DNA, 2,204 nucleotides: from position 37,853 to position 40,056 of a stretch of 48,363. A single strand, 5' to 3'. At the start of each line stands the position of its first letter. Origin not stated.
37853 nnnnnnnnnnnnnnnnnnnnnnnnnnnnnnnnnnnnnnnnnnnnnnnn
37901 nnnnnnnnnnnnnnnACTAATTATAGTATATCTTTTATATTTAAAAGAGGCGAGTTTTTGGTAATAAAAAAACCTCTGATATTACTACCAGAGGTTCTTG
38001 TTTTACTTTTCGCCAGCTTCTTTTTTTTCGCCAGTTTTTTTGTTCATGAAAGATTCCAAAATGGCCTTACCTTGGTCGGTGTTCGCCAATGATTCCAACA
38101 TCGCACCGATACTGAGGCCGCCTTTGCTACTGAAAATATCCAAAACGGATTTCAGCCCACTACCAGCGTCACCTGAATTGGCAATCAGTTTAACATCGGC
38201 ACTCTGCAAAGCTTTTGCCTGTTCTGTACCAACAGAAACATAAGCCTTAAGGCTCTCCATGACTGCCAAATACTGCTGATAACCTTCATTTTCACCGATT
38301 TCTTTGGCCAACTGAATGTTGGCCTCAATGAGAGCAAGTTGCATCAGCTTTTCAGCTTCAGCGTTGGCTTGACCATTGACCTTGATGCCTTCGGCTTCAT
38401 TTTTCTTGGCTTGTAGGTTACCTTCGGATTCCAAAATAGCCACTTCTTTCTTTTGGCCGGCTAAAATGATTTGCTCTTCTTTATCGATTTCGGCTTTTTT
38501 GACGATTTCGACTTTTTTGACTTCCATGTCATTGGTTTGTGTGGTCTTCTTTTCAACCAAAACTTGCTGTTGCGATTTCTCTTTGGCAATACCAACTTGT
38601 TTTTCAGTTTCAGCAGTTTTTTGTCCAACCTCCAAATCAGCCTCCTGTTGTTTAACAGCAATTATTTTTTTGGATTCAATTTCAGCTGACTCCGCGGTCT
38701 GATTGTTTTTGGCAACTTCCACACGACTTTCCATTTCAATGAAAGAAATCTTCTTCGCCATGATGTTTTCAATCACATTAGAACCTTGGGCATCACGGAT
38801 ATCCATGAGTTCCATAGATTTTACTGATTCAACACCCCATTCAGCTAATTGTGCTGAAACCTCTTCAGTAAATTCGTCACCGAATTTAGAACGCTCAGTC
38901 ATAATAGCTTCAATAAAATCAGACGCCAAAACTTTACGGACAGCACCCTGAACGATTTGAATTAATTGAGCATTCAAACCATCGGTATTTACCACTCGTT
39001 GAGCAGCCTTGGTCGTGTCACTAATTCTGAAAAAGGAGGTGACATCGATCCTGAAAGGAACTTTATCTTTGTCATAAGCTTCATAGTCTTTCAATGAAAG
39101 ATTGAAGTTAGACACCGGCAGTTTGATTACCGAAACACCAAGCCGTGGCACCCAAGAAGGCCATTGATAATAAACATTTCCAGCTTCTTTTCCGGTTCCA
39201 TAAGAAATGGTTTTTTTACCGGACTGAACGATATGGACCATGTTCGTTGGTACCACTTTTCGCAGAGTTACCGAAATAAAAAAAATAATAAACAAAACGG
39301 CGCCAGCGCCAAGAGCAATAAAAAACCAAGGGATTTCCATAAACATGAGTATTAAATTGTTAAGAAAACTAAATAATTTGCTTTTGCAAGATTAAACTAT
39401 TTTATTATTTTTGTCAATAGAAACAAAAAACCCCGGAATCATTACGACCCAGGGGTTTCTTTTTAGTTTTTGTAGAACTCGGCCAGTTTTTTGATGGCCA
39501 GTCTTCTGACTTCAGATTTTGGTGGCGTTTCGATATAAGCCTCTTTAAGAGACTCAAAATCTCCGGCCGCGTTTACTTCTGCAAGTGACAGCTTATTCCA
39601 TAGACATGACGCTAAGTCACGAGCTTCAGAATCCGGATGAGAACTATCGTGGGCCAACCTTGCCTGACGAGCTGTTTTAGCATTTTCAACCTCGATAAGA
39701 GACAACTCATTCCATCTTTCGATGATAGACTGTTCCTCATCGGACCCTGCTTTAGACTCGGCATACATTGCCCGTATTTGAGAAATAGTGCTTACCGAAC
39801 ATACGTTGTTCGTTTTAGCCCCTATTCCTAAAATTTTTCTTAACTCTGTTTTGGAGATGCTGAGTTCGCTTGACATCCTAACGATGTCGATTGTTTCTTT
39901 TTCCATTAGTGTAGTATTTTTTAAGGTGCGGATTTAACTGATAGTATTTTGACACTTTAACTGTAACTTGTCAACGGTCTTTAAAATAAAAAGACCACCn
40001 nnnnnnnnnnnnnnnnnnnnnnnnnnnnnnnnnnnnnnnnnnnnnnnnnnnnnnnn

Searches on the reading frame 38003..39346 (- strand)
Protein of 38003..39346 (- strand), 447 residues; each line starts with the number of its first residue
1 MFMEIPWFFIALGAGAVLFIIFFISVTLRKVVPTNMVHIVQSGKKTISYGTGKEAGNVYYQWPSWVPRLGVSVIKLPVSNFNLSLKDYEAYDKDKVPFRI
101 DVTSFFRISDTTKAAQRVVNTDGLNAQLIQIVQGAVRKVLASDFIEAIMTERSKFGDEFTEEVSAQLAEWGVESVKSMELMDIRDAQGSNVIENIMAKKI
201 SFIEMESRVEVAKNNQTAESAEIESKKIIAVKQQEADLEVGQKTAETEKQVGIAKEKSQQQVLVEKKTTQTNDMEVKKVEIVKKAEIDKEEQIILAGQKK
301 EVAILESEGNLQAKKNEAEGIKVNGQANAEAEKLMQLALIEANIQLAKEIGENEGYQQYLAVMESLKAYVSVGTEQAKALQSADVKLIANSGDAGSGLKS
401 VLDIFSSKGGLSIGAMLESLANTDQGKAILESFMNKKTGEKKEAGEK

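Call 10: search_protein_families(library=pfam, proteins=[window:38003-39346:-], max_evalue=0.01)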
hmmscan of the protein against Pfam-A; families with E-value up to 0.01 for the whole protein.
window:38003-39346:- (447 aa): 2 families
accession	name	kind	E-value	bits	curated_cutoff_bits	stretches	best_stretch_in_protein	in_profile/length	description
PF01145.31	Band_7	-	8.9e-20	71.9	23.6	1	39-214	2-174/176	SPFH domain / Band 7 family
PF14263.11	DUF4354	-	0.0014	19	25.5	0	250-327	27-104/123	Domain of unknown function (DUF4354)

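Call 11: find_encoding_contigs(protein=window:38003-39346:-, flank=10000, max_places=10)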
Protein window:38003-39346:- (447 aa): 1 contig read that carries it; 1 place shown.
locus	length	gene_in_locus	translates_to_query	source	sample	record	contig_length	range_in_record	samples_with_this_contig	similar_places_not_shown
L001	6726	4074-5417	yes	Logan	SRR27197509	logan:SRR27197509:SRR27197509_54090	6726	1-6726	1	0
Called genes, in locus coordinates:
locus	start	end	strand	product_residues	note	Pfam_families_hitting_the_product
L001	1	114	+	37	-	?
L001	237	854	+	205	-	-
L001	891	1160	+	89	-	-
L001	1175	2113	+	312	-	PF25145:NfeD1b_N, PF01343:Peptidase_S49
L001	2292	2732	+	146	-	-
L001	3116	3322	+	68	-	-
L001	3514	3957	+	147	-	-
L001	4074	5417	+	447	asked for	PF01145:Band_7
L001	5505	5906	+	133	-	-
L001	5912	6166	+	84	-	-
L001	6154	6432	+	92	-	PF12961:DUF3850, PF04266:ASCH (weak)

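Call 12: find_homologous_proteins(query=window:38003-39346:-, max_evalue=1e-20)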
Query window:38003-39346:- (447 aa): 3476 proteins with E <= 1e-20 among 8000 candidates; the best 120 are listed.
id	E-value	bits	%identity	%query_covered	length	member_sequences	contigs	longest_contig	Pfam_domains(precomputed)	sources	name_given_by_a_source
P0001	2.9e-274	927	100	100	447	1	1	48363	PF01145.32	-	-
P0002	1.3e-272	922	100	100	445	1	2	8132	PF01145.32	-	-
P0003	1.7e-272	921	100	100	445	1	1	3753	PF01145.32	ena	-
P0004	4.3e-222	755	82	100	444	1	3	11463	PF01145.32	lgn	-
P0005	5.7e-175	600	64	98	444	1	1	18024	PF01145.32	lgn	-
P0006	1.5e-170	586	66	99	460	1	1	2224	PF01145.32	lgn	-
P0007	6.4e-170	584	66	98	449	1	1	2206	PF01145.32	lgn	-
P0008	3.5e-169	581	66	98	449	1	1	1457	PF01145.32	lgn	-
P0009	5.2e-169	581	65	98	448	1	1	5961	PF01145.32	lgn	-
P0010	1.2e-168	579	67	93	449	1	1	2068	PF01145.32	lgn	-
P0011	3.7e-168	578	62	97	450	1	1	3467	PF01145.32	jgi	-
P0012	1.4e-167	576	65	94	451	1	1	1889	PF01145.32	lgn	-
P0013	5.1e-167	574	64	96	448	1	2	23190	PF01145.32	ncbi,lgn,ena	-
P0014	2.3e-166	572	66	95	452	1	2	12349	PF01145.32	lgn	-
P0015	1.3e-165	569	62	97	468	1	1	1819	PF01145.32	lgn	-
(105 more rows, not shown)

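Call 14: find_encoding_contigs(protein=P0004, flank=10000, max_places=5)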
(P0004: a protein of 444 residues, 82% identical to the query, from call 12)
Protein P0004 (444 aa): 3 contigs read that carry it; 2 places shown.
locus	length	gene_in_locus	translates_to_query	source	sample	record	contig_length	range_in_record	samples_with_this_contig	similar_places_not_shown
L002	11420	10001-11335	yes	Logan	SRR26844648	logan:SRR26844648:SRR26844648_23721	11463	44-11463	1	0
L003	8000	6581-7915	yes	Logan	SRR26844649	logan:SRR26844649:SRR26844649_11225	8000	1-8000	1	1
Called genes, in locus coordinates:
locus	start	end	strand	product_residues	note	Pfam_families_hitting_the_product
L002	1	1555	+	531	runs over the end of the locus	?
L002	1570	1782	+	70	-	PF13619:KTSC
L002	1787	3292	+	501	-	PF13482:RNase_H_2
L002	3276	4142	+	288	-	-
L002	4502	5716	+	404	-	PF00145:DNA_methylase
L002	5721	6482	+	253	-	PF27366:MwoI_N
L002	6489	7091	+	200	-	-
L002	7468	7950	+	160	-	PF08010:Phage_30_3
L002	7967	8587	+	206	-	PF13328:HD_4 (faint)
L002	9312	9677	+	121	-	-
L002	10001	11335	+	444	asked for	PF01145:Band_7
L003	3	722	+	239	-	?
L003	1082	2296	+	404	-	PF00145:DNA_methylase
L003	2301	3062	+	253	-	PF27366:MwoI_N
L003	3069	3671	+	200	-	-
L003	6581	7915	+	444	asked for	PF01145:Band_7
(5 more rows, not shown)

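Call 15: find_encoding_contigs(protein=P0002, flank=10000, max_places=5)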
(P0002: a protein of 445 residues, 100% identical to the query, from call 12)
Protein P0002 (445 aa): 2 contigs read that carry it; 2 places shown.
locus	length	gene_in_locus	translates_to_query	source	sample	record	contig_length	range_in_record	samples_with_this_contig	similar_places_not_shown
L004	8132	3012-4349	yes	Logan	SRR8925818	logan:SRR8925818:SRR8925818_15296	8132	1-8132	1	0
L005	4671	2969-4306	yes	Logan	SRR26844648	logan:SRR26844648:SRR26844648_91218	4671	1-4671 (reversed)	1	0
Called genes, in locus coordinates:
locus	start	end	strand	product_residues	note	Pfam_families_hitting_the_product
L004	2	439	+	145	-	?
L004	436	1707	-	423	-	PF07669:Eco57I, PF02384:N6_Mtase (faint), PF05175:MTS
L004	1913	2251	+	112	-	-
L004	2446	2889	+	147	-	-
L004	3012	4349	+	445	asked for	PF01145:Band_7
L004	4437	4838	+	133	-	-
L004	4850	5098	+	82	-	-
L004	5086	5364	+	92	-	PF12961:DUF3850, PF04266:ASCH (weak)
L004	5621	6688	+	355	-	-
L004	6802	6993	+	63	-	-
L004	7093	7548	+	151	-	PF06210:DUF1003 (weak)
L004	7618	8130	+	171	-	?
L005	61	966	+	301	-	PF00389:2-Hacid_dh, PF02826:2-Hacid_dh_C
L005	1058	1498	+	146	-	-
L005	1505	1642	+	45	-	-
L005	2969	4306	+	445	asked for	PF01145:Band_7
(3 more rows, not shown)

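Call 16: find_encoding_contigs(protein=P0005, flank=10000, max_places=3)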
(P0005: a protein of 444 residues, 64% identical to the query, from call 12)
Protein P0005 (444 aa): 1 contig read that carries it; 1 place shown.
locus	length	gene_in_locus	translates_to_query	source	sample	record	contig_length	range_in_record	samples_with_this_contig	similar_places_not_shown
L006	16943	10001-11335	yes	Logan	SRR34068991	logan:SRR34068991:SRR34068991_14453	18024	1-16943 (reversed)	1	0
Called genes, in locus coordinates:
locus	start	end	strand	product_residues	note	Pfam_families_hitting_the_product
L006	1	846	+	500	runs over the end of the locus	PF11074:DUF2779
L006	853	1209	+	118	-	PF12643:MazG-like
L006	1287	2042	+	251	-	PF00050:Kazal_1, PF07648:Kazal_2 (weak)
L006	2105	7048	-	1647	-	-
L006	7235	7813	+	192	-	PF13302:Acetyltransf_3, PF00583:Acetyltransf_1 (weak)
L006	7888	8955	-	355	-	PF01551:Peptidase_M23 (weak)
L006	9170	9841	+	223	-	-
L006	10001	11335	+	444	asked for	PF01145:Band_7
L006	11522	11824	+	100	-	-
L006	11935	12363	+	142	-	PF06210:DUF1003, PF06103:DUF948 (faint)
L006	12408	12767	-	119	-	-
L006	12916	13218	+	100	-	-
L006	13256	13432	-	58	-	PF18919:DUF5670 (weak)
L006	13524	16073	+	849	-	PF00690:Cation_ATPase_N, PF00122:E1-E2_ATPase, PF00702:Hydrolase, PF13246:Cation_ATPase, PF00689:Cation_ATPase_C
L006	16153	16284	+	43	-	-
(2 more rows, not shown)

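Call 29: find_related_loci(query=A2, collection=genome_contigs, flank=10000)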
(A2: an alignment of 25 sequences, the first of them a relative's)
Query A2 (447 aa) in genome_contigs; peptide patterns used: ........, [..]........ (x = any residue, [..] = any of these).
75 stretches matched a pattern; 69 encode a relative of the query (tblastn E <= 1e-3); 69 distinct loci.
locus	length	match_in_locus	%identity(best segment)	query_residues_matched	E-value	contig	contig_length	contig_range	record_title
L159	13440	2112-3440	63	3-443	0e+0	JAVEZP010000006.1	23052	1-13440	MAG: Patescibacteria group bacterium isolate BF4_68 NODE_6622_length_23052_cov_26.194504_Biofilm4, whole genome shotgun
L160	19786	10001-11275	64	1-430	0e+0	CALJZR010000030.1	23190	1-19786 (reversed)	MAG TPA_asm: uncultured bacterium isolate SRR3330157_bin.27_CONCOCT_v1.1_MAG genome assembly, contig: ERZ724089.1689, wh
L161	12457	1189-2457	63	5-430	1e-174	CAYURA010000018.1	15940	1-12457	MAG TPA_asm: uncultured Gammaproteobacteria bacterium isolate SRP192927_co2_129 genome assembly, contig: NODE_6088_lengt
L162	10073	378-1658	60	2-433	2e-171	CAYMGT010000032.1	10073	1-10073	MAG TPA_asm: uncultured Gammaproteobacteria bacterium isolate binchicken_co181_586 genome assembly, contig: NODE_13329_l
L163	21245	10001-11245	60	16-430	2e-170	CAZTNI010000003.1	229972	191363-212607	MAG TPA_asm: uncultured Candidatus Saccharibacteria bacterium isolate SRP292972_co1_97 genome assembly, contig: NODE_75_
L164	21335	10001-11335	57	1-444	8e-170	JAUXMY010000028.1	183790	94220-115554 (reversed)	MAG: Caulobacter sp. isolate C1_concoct.bin.131 C1_k141_11771, whole genome shotgun sequence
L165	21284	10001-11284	61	8-433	5e-170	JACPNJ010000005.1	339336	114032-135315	MAG: Candidatus Yanofskybacteria bacterium isolate NC_groundwater_572_Ag_S-0.1um_42_14 S35_SO-1_scaffold_295557, whole g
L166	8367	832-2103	59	16-444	2e-170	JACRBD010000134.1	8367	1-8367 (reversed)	MAG: Caulobacterales bacterium isolate NC_groundwater_1611_Pr3_B-0.1um_68_11 SR-2_scaffold_141_1573043, whole genome sho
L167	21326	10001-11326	59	2-436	1e-169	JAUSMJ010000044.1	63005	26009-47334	MAG: Caulobacter sp. isolate E19_concoct.bin.98 E19_k141_333973, whole genome shotgun sequence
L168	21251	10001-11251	61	28-444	2e-167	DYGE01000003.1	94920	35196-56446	MAG TPA_asm: Candidatus Paceibacter sp. isolate BE2012_5_45_13 Afr_mines_BE2012_123_length_94920_cov_5_583914, whole gen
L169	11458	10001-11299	60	4-430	3e-166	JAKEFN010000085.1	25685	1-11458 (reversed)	MAG: bacterium isolate PMV_2_maxbin.003 PMV_2_maxbin.003.k101_1238488, whole genome shotgun sequence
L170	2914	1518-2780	61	10-433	2e-175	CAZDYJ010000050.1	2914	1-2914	MAG TPA_asm: uncultured Gammaproteobacteria bacterium isolate binchicken_co39_574 genome assembly, contig: NODE_67288_le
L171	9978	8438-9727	59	4-433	2e-165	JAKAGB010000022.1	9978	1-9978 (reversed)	MAG: bacterium isolate WY2.bin141 NODE_11177_length_9978_cov_2.956045, whole genome shotgun sequence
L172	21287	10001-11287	58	9-439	3e-163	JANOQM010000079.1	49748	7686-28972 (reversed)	MAG: Rhodobacterales bacterium isolate VAR_4_metabat_340_sub VAR_4_k141_700097, whole genome shotgun sequence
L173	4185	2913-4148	61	22-433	6e-169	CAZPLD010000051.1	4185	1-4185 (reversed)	MAG TPA_asm: uncultured Candidatus Saccharibacteria bacterium isolate binchicken_co227_99 genome assembly, contig: NODE_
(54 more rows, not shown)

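Call 36: find_encoding_contigs(protein=P0003, flank=10000, max_places=5)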
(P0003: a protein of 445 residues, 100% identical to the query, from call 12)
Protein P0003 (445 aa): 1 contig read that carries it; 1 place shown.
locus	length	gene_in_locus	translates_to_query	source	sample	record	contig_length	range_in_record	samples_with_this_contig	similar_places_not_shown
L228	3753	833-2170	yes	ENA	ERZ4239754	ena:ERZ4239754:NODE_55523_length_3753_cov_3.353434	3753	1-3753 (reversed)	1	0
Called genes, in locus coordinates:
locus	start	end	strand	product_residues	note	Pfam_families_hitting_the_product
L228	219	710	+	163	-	-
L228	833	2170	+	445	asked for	PF01145:Band_7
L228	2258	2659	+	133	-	-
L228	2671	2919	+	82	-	-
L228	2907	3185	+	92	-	PF12961:DUF3850, PF04266:ASCH (weak)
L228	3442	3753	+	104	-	?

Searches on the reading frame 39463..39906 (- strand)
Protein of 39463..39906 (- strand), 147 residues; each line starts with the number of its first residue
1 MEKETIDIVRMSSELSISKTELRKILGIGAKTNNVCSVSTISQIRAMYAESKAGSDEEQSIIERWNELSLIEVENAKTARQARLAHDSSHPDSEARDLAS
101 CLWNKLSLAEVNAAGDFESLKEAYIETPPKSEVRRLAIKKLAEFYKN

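Call 10: search_protein_families(library=pfam, proteins=[window:39463-39906:-], max_evalue=0.01)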
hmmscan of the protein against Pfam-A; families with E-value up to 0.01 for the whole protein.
window:39463-39906:- (147 aa): 0 families

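Call 63: find_homologous_proteins(query=window:39463-39906:-, max_evalue=0.00001)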
Query window:39463-39906:- (147 aa): 1 proteins with E <= 0.00001 among 68 candidates.
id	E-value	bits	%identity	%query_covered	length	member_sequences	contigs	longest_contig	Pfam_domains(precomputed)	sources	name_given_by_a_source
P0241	2.9e-83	294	99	99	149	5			-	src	-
